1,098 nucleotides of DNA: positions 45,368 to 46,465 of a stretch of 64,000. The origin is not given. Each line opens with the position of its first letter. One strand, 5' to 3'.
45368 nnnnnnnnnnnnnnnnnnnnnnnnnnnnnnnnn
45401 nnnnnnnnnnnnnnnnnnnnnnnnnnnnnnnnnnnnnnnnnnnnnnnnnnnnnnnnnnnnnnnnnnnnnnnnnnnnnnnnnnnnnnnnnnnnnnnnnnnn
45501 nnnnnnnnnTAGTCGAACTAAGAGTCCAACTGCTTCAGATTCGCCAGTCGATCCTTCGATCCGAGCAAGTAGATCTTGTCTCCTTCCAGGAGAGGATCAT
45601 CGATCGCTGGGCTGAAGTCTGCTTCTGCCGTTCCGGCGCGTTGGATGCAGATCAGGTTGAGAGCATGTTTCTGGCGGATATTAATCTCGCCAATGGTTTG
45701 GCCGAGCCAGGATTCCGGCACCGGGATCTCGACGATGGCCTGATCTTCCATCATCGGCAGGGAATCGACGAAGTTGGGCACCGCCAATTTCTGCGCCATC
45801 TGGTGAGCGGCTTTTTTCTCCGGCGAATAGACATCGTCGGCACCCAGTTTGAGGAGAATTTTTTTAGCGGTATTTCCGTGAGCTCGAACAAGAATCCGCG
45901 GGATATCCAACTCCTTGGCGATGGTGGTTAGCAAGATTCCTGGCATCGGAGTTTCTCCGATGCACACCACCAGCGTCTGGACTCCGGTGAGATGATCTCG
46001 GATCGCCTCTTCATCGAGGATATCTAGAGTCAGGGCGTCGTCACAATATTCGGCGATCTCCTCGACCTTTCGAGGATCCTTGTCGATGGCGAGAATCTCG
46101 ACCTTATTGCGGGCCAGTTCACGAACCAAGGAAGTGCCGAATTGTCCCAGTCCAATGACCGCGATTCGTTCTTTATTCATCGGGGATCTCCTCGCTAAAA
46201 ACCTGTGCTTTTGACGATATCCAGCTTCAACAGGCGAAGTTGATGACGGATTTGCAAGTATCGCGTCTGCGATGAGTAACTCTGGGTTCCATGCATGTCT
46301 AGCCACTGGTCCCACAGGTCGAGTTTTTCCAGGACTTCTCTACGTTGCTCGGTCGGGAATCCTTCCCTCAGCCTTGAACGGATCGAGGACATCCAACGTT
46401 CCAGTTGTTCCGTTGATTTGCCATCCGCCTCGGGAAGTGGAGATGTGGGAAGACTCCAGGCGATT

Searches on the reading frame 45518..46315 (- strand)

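Call 6: search_protein_families(library=pfam, proteins=[window:45518-46315:-], max_evalue=0.01)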
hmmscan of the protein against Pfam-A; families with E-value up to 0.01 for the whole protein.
window:45518-46315:- (265 aa): 15 families
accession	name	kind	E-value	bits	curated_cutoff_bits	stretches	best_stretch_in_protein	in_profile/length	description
PF02254.24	TrkA_N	-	1.2e-17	64.7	23.8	1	51-165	1-116/116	TrkA-N domain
PF02080.26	TrkA_C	-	4.5e-10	39.7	27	1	195-262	4-68/71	TrkA-C domain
PF03807.23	F420_oxidored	-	3.1e-06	28.1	21.6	1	50-91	1-44/94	NADP oxidoreductase coenzyme F420-dependent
PF03446.21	NAD_binding_2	-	9e-05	23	21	1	50-118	1-62/161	NAD binding domain of 6-phosphogluconate dehydrogenase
PF13460.12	NAD_binding_10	-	0.00024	21.5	27.2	1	57-141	4-93/184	NAD(P)H-binding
PF01488.26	Shikimate_DH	-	0.00051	20.6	24.3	1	46-117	10-81/138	Shikimate / quinate 5-dehydrogenase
PF03435.24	Sacchrp_dh_NADP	-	0.00056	20.7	25.1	1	51-120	1-77/129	Saccharopine dehydrogenase NADP binding domain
PF03721.20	UDPG_MGDP_dh_N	-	0.00064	19.8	27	1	50-88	2-40/187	UDP-glucose/GDP-mannose dehydrogenase family, NAD binding domain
PF01370.27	Epimerase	-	0.0014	18.5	20.9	1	53-167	3-123/240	NAD dependent epimerase/dehydratase family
PF01210.29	NAD_Gly3P_dh_N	-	0.0017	18.8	23.1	1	51-90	2-41/158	NAD-dependent glycerol-3-phosphate dehydrogenase N-terminus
PF21799.2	MurD-like_N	-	0.0023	18.6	27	1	50-90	2-44/88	Mur ligase MurD-like, N-terminal domain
PF00107.32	ADH_zinc_N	-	0.0024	18.3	31.8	0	126-178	3-54/129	Zinc-binding dehydrogenase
PF02826.25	2-Hacid_dh_C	-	0.003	17.4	25.1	1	43-96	31-84/178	D-isomer specific 2-hydroxyacid dehydrogenase, NAD binding domain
PF01408.29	GFO_IDH_MocA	-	0.0073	17.4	24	0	50-98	2-53/120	Oxidoreductase family, NAD-binding Rossmann fold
PF02737.24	3HCDH_N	-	0.0087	16.4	22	0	51-95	2-46/180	3-hydroxyacyl-CoA dehydrogenase, NAD binding domain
